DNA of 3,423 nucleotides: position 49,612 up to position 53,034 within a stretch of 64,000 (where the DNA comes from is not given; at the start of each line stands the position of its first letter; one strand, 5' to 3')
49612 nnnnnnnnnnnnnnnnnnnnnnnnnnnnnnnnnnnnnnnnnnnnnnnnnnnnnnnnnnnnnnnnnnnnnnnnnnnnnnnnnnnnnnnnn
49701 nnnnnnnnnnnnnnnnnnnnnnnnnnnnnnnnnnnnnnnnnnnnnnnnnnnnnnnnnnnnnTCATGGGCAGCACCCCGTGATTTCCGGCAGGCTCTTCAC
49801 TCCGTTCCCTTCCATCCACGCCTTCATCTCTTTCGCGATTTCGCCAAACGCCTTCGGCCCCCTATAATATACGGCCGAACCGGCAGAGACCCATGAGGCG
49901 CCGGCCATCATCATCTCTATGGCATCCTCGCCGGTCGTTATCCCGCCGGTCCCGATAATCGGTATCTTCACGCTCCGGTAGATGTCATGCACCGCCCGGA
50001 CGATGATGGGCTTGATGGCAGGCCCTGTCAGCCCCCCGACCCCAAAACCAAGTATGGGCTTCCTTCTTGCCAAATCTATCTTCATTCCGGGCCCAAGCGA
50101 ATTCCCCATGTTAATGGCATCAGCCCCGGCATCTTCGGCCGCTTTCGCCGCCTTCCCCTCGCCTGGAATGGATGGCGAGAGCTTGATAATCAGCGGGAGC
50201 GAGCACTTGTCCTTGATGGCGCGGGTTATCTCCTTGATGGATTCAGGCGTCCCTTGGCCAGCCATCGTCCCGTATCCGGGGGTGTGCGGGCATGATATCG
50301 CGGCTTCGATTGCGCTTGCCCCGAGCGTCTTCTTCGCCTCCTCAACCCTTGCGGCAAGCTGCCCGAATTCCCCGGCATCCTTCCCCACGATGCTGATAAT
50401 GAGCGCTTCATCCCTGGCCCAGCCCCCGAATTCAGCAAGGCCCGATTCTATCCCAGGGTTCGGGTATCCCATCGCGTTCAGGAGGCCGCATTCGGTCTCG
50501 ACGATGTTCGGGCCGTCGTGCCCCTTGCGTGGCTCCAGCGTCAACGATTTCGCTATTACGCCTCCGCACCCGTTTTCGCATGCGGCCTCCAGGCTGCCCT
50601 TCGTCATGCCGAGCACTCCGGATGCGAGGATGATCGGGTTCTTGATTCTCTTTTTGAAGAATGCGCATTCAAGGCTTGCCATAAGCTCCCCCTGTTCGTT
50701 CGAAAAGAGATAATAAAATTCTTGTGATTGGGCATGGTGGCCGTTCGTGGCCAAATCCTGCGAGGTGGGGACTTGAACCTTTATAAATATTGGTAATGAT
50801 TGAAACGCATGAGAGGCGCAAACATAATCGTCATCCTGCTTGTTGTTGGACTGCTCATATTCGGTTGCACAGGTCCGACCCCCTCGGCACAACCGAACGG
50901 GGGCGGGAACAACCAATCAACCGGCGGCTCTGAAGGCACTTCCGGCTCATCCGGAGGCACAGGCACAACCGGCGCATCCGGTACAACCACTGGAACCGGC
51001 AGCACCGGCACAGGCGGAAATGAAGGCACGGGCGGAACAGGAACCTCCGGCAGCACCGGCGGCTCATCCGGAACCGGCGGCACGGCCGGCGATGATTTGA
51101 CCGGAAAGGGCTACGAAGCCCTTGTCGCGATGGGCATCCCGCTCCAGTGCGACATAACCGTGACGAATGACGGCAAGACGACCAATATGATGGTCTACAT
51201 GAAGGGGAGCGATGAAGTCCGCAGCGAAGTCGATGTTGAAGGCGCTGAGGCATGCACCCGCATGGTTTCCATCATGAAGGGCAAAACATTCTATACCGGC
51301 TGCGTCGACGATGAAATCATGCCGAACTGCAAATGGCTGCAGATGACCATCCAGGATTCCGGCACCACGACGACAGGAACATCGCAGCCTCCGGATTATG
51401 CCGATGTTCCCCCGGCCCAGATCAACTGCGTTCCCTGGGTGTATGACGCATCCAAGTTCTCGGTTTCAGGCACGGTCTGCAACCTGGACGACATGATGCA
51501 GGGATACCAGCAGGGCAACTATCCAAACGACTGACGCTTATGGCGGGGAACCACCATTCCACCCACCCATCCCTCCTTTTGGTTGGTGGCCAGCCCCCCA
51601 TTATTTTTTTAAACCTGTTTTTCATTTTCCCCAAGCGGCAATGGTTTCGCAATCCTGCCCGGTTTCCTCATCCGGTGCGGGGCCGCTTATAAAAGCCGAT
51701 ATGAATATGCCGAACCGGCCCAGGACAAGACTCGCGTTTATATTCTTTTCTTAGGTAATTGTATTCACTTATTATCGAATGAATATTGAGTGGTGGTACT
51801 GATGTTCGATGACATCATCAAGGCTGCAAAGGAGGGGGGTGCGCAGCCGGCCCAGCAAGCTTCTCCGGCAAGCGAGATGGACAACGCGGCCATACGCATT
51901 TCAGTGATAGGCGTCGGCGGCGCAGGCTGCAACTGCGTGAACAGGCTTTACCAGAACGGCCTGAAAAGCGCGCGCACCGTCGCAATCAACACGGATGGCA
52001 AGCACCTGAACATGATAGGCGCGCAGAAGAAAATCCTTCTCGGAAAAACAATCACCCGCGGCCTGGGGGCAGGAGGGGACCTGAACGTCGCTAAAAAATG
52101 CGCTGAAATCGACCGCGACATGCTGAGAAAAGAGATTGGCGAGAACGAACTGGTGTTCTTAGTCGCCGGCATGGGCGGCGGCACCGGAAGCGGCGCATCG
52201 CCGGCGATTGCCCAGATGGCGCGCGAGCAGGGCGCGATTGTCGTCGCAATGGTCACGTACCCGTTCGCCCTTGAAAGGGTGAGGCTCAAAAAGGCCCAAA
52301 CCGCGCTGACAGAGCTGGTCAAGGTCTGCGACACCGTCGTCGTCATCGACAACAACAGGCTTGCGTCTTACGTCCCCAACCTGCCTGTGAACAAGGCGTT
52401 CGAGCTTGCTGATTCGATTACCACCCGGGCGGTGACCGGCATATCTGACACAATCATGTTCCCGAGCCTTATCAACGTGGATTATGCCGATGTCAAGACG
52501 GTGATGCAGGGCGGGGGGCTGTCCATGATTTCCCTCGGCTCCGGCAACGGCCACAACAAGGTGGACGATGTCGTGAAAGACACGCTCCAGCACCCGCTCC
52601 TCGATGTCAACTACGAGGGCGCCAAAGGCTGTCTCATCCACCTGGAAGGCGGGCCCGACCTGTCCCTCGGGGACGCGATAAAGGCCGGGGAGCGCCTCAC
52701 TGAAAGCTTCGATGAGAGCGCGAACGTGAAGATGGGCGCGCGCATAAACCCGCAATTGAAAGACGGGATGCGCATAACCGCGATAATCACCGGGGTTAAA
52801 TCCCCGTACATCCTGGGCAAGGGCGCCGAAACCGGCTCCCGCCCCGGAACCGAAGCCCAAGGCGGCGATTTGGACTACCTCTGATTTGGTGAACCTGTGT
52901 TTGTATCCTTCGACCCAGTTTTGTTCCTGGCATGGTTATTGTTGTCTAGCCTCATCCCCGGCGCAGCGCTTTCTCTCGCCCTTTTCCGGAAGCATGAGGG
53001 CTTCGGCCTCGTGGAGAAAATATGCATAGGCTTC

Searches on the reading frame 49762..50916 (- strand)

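Call 55: search_protein_families(library=pfam, proteins=[window:49762-50916:-], max_evalue=0.001)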
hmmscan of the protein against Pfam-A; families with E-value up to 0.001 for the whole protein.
window:49762-50916:- (384 aa): 5 families
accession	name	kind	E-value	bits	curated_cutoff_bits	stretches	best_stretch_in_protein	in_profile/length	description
PF01180.27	DHO_dh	-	2.7e-64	217.6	27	1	82-368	2-291/291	Dihydroorotate dehydrogenase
PF01207.24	Dus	-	6.8e-05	22.6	20.4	0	306-359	173-226/311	Dihydrouridine synthase (Dus)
PF00478.31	IMPDH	-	0.00026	20.5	25.6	1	253-348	155-238/345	IMP dehydrogenase / GMP reductase domain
PF00977.27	His_biosynth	-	0.00029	20.8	23.6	1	305-364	61-119/228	Histidine biosynthesis protein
PF01070.24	FMN_dh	-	0.00069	19.2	24.9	0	234-379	213-343/350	FMN-dependent dehydrogenase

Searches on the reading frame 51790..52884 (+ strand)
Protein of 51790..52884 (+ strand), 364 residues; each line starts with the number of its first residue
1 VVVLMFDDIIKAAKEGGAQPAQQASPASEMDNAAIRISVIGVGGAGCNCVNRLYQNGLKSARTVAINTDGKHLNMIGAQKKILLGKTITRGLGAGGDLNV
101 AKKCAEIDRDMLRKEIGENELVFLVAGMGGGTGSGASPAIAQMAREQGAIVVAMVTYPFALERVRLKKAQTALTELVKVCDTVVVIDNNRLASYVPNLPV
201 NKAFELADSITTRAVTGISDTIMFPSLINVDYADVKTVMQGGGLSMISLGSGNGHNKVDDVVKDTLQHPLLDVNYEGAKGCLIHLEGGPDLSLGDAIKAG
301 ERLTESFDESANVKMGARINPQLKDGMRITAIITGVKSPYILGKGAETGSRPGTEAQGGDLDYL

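Call 55: search_protein_families(library=pfam, proteins=[window:51790-52884:+], max_evalue=0.001)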
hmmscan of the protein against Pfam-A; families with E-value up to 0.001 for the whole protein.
window:51790-52884:+ (364 aa): 2 families
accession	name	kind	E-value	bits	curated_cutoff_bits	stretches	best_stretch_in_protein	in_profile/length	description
PF00091.31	Tubulin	-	2.1e-43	149.2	33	1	37-193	2-187/190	Tubulin/FtsZ family, GTPase domain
PF12327.13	FtsZ_C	-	2.4e-27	95.5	27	1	243-337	1-95/95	FtsZ family, C-terminal domain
